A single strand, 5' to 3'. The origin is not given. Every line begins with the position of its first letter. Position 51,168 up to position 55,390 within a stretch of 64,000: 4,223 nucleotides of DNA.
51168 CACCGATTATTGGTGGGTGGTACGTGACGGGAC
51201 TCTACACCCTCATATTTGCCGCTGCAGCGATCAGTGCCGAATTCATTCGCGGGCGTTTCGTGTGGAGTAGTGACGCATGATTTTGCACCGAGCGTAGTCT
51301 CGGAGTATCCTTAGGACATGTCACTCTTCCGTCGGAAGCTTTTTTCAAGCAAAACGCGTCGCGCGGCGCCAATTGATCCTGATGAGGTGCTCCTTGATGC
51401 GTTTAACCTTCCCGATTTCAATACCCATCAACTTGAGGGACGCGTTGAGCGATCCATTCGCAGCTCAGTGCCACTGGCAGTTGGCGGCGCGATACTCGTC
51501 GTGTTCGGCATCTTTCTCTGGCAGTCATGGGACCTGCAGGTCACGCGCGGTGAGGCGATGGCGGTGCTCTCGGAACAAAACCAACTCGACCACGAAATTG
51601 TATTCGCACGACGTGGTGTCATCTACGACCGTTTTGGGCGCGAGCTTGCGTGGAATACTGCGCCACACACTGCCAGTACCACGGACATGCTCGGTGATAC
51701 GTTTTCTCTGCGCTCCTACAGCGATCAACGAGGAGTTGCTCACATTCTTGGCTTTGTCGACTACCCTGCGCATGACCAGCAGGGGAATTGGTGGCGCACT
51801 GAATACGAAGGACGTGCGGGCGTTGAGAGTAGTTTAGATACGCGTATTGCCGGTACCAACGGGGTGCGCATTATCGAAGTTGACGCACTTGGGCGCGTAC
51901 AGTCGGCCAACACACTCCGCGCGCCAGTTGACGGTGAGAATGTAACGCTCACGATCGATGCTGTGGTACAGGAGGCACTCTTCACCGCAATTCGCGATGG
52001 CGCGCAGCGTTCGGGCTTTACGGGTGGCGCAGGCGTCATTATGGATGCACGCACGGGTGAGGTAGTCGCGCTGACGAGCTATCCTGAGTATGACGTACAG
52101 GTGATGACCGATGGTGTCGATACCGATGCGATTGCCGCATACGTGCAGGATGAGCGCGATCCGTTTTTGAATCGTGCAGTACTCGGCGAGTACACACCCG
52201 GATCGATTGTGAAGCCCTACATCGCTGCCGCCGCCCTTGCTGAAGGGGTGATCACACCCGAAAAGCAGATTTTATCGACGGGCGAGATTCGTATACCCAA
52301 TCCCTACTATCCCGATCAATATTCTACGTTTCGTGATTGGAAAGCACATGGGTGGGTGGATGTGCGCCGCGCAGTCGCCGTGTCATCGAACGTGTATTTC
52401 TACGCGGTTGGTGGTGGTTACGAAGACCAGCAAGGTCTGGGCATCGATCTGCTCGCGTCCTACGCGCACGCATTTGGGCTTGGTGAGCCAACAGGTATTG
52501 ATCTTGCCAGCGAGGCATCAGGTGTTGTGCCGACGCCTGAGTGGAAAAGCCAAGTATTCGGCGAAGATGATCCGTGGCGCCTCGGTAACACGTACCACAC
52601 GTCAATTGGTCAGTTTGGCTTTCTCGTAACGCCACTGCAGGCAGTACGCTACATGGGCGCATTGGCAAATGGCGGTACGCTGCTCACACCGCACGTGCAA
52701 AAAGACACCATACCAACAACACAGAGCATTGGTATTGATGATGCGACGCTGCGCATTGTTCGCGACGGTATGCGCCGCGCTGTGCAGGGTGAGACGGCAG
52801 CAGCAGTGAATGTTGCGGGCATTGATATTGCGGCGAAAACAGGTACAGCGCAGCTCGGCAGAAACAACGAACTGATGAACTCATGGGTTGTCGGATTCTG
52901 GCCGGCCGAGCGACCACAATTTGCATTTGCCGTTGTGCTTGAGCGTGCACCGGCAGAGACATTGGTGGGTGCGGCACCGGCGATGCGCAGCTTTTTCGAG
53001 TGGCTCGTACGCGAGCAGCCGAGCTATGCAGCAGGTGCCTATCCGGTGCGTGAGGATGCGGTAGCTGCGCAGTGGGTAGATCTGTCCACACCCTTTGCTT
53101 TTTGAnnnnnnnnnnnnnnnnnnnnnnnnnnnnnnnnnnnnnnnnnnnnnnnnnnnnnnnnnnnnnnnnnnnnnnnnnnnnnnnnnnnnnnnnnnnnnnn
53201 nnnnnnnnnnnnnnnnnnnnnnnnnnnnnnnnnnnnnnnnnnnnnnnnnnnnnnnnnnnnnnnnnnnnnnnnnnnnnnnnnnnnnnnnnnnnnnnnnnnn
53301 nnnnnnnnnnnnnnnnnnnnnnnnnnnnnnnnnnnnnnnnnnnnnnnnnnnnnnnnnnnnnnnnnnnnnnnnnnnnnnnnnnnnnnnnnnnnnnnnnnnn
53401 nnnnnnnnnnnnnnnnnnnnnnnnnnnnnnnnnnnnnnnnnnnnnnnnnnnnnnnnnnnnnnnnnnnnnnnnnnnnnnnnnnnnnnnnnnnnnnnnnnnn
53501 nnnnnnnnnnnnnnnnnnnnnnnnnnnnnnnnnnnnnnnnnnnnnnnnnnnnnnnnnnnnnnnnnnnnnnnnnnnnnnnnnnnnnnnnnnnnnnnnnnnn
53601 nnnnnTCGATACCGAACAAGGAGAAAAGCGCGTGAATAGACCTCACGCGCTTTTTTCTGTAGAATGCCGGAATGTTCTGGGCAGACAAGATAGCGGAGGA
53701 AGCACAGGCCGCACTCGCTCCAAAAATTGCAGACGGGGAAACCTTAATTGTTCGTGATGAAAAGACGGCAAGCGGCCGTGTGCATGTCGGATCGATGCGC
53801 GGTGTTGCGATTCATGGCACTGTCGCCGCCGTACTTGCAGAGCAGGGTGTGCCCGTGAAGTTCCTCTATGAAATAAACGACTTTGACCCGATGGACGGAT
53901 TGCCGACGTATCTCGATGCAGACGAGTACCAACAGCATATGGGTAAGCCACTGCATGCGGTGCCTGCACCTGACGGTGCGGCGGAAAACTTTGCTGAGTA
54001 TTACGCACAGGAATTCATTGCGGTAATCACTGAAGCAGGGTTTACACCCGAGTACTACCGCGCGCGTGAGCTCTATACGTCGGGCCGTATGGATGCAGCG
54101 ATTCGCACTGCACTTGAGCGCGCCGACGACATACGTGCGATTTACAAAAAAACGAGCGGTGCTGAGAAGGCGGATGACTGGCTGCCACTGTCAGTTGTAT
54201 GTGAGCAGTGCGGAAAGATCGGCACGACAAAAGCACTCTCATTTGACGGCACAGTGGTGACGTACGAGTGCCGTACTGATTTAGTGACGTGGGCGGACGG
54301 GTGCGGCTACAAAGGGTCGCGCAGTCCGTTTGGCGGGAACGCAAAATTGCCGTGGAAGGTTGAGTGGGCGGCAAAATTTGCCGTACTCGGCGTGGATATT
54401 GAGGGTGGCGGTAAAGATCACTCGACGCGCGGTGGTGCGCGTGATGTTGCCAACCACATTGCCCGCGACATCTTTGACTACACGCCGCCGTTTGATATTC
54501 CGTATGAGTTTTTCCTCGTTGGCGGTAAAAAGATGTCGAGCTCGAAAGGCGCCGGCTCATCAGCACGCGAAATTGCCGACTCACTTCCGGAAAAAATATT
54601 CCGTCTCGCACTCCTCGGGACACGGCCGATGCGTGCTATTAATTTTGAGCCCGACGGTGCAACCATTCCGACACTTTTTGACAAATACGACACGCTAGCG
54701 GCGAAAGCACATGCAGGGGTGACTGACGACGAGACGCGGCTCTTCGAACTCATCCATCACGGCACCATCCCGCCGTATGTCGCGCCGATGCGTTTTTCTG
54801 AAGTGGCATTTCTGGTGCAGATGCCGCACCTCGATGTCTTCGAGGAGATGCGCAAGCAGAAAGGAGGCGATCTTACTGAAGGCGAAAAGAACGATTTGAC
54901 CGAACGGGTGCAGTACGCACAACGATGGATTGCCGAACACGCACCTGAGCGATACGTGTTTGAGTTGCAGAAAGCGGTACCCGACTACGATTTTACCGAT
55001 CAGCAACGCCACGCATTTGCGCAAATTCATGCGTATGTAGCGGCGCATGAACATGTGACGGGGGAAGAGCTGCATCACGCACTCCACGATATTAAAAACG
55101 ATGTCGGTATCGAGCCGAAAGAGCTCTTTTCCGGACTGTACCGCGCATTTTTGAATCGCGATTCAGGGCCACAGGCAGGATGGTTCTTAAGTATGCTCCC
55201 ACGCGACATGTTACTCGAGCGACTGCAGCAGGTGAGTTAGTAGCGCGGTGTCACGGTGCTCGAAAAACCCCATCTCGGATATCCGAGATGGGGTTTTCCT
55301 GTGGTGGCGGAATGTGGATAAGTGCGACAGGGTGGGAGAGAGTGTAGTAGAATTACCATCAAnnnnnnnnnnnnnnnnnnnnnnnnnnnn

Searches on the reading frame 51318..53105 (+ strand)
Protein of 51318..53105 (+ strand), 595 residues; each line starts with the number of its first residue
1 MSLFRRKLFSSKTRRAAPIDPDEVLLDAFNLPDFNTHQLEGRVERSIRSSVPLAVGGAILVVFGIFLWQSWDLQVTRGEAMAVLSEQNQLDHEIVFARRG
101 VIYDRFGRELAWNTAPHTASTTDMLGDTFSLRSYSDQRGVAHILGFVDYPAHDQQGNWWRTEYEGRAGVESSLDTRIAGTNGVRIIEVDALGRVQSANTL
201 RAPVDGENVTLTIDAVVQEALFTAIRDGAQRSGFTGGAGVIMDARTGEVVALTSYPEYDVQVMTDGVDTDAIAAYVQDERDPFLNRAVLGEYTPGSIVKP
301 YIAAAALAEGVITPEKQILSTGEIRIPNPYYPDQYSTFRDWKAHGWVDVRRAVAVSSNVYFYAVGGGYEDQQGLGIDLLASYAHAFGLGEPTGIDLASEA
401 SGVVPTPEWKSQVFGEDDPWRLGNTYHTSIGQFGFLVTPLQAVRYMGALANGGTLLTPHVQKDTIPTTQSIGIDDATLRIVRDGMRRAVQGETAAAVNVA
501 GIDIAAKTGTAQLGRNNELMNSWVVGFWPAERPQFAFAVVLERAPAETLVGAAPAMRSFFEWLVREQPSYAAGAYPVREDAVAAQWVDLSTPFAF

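Call 15: search_protein_families(library=ncbifam, proteins=[window:51318-53105:+], max_evalue=0.00001)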
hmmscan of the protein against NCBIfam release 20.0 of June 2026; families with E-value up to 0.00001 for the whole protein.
window:51318-53105:+ (595 aa): 17 families
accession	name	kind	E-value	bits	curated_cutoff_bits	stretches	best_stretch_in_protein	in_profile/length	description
TIGR03423.1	pbp2_mrdA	equivalog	2.8e-117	392.7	455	2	130-562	144-589/593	penicillin-binding protein 2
NF008061.0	PRK10795.1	equivalog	4.3e-61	207.3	962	1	154-552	196-603/634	peptidoglycan DD-transpeptidase MrdA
TIGR02214.1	spoVD_pbp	equivalog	2.4e-43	148.4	688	1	161-545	163-533/636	stage V sporulation protein D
NF051842.1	PBP4_5_Efaec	equivalog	2.4e-40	138.6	700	1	129-525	252-630/668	penicillin-binding protein PBP4(5)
NF053573.1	PBP2_PenA_Neis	exception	7.1e-30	104.1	1105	1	163-551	186-545/572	peptidoglycan D,D-transpeptidase PBP2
NF011685.0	PRK15105.1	subfamily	6e-28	97.8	737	1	163-553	186-544/588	peptidoglycan glycosyltransferase FtsI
NF038271.1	strep_PBP2X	exception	2.1e-27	95.7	1050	1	128-461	179-480/750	penicillin-binding protein PBP2X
NF038278.1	strep_PBP2B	exception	2.9e-22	78.9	975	1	168-543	266-654/678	penicillin-binding protein PBP2B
NF000406.1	MECB_PBP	exception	3.4e-21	75.3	1450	1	136-518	244-613/674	PBP2a family beta-lactam-resistant peptidoglycan transpeptidase MecB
NF000237.1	MECA_PBP2A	equivalog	6.8e-21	74.2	750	1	130-515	239-605/668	PBP2a family beta-lactam-resistant peptidoglycan transpeptidase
NF000408.1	MECA2_pure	exception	4.5e-20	71.4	1525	1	132-514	241-604/668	PBP2a family beta-lactam-resistant peptidoglycan transpeptidase MecA2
NF000410.1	MECA1_pure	exception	1e-19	70.2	1480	1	160-514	273-602/666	PBP2a family beta-lactam-resistant peptidoglycan transpeptidase MecA1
NF033378.1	MECD_PBP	exception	8.4e-19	67.3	1450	1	132-527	243-629/678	PBP2a family beta-lactam-resistant peptidoglycan transpeptidase MecD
TIGR02074.1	PBP_1a_fam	subfamily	2.1e-18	66.4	508.75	1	204-529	221-496/535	PBP1A family penicillin-binding protein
NF000407.1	MECC_PBP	exception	5.5e-18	64.5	1500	1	128-517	234-604/665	PBP2a family beta-lactam-resistant peptidoglycan transpeptidase MecC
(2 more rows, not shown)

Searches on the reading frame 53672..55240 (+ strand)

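Call 15: search_protein_families(library=ncbifam, proteins=[window:53672-55240:+], max_evalue=0.00001)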
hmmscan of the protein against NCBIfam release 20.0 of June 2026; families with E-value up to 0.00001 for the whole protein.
window:53672-55240:+ (522 aa): 2 families
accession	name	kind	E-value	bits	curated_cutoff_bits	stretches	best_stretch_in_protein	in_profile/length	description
TIGR00467.1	lysS_arch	equivalog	8.7e-93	311.6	147.55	1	1-519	1-512/515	lysine--tRNA ligase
NF001968.0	PRK00750.1-2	equivalog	1e-41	143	648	1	21-508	33-509/528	lysine--tRNA ligase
